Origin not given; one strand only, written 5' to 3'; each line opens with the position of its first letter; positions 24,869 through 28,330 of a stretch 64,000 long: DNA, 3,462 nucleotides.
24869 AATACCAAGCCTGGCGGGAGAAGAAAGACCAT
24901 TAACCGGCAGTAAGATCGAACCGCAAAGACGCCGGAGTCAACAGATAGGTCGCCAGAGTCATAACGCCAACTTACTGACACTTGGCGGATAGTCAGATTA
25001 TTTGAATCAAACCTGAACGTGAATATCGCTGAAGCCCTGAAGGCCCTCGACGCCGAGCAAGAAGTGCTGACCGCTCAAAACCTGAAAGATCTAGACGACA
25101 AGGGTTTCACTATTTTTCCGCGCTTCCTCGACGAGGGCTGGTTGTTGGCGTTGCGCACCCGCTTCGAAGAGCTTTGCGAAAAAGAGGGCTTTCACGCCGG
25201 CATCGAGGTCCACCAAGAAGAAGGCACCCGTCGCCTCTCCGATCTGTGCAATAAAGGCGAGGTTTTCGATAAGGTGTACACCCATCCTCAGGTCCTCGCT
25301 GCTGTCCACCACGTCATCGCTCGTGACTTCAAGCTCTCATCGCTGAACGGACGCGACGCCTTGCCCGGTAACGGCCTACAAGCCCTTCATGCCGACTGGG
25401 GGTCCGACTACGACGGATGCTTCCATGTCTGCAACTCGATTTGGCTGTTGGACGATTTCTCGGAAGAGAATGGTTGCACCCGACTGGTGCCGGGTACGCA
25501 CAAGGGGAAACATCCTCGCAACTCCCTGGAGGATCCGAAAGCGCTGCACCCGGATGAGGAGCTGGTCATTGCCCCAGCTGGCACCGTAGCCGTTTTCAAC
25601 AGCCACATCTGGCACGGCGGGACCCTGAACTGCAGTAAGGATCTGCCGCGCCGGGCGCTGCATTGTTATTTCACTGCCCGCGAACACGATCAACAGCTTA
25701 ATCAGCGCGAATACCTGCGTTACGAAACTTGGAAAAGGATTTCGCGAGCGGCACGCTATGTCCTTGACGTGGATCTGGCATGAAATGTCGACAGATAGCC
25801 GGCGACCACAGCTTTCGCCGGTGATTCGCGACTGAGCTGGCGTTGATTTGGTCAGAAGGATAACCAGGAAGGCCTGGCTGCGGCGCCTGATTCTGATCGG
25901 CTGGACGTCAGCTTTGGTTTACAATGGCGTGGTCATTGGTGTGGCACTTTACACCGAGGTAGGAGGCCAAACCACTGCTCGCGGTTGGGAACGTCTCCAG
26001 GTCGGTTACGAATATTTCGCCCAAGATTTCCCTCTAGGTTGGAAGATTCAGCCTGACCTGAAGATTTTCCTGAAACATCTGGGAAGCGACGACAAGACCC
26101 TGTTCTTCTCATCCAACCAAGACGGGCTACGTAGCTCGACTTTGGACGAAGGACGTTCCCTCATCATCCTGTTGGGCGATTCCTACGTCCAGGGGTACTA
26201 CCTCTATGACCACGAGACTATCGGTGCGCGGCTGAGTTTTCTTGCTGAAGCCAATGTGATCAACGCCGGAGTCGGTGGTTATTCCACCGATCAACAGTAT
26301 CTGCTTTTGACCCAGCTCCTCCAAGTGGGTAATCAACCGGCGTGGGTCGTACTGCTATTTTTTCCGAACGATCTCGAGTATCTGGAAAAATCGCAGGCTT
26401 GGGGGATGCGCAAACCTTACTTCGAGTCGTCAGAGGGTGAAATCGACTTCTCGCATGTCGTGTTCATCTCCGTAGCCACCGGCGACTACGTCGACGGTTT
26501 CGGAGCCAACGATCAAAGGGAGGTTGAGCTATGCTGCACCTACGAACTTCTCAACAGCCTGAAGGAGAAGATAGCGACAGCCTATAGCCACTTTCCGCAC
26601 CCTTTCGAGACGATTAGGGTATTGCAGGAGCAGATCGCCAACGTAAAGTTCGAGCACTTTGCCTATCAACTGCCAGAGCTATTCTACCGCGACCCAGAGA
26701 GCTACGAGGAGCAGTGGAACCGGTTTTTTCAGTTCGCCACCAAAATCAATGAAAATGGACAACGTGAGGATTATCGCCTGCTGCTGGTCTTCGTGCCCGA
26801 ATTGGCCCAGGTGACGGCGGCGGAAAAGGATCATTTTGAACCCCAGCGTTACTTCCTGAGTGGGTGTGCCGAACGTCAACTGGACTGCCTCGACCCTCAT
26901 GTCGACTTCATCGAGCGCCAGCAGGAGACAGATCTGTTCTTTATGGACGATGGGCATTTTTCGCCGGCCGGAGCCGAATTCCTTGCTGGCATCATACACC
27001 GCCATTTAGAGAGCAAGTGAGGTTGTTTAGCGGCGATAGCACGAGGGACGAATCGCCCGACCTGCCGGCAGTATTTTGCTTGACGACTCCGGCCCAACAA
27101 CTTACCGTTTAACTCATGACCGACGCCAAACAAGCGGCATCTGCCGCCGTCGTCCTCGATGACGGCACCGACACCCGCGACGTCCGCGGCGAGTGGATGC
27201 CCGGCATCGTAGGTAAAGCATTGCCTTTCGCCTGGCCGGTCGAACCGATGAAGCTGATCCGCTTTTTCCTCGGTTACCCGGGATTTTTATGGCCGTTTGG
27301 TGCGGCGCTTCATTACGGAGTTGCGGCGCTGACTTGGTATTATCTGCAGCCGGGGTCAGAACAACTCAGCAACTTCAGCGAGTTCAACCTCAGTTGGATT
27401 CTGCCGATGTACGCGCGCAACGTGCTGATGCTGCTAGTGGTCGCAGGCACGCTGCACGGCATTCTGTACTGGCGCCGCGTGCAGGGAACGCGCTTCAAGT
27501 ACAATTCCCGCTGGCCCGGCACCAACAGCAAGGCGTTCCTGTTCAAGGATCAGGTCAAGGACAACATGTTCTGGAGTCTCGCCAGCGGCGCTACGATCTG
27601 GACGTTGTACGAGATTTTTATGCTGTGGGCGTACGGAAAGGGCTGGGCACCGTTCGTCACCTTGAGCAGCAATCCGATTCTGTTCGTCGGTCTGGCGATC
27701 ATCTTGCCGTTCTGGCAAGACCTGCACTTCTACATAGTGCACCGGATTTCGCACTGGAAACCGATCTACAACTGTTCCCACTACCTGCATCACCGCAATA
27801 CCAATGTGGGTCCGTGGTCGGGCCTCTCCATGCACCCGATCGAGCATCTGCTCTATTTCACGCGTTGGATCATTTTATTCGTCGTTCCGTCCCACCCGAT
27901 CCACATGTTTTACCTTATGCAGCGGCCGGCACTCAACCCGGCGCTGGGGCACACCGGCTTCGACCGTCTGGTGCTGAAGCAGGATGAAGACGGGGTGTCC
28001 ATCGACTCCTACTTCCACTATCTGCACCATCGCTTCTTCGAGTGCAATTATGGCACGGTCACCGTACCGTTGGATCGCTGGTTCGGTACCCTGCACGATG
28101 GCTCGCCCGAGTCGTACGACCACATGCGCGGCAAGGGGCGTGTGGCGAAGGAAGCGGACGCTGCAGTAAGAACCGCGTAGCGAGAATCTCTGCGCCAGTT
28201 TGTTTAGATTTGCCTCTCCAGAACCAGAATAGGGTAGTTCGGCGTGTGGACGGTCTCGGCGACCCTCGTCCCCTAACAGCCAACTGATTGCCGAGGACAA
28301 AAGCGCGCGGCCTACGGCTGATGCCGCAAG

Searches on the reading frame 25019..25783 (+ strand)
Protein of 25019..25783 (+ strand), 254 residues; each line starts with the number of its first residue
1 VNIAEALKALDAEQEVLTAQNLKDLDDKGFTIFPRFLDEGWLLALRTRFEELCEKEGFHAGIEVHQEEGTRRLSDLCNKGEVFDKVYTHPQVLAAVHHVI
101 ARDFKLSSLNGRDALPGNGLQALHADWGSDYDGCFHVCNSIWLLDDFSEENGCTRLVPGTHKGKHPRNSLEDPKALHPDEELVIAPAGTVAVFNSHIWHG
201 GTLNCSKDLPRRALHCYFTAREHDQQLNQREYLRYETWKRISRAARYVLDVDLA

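Call 22: search_protein_families(library=pfam, proteins=[window:25019-25783:+], max_evalue=0.001)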
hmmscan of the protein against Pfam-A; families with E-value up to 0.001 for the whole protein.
window:25019-25783:+ (254 aa): 1 family
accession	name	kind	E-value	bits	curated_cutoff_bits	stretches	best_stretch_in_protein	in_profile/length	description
PF05721.19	PhyH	-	2.2e-21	77.6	22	1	26-213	2-213/213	Phytanoyl-CoA dioxygenase (PhyH)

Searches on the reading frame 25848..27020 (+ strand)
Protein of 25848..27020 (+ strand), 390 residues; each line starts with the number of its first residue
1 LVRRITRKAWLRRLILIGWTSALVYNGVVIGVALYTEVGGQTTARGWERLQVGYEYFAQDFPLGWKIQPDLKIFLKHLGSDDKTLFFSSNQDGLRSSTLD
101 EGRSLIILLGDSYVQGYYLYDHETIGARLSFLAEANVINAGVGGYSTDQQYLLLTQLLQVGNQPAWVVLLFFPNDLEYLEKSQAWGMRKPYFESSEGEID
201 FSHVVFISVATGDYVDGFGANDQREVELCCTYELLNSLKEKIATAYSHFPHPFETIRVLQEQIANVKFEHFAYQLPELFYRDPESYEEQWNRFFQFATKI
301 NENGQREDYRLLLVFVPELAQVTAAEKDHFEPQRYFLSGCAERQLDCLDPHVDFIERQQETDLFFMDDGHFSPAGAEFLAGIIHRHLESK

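Call 17: search_protein_families(library=pfam, proteins=[window:25848-27020:+], max_evalue=0.01)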
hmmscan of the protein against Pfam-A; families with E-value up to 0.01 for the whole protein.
window:25848-27020:+ (390 aa): 2 families
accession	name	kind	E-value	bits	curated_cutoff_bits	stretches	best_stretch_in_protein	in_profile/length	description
PF13472.12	Lipase_GDSL_2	-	1.1e-07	33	32.9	1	109-185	2-84/178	GDSL-like Lipase/Acylhydrolase family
PF16822.11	ALGX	-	6e-05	23.3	26.5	1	294-388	29-131/268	SGNH hydrolase-like domain, acetyltransferase AlgX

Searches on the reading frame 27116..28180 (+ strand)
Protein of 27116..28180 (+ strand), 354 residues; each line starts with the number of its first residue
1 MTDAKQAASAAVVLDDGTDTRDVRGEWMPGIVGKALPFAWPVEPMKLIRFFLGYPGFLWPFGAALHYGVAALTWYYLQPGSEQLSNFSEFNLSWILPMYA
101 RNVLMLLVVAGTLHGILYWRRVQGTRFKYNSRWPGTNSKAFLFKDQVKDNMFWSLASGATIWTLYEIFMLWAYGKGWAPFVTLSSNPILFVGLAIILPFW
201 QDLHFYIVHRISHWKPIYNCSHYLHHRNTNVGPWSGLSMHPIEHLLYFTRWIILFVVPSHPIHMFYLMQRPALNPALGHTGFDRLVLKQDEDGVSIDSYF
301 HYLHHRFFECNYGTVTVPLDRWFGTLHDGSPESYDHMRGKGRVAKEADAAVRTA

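Call 17: search_protein_families(library=pfam, proteins=[window:27116-28180:+], max_evalue=0.01)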
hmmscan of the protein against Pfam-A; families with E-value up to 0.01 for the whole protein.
window:27116-28180:+ (354 aa): 1 family
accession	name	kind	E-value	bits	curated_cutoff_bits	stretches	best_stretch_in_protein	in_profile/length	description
PF04116.19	FA_hydroxylase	-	2.2e-18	67.4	31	1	196-325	3-132/132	Fatty acid hydroxylase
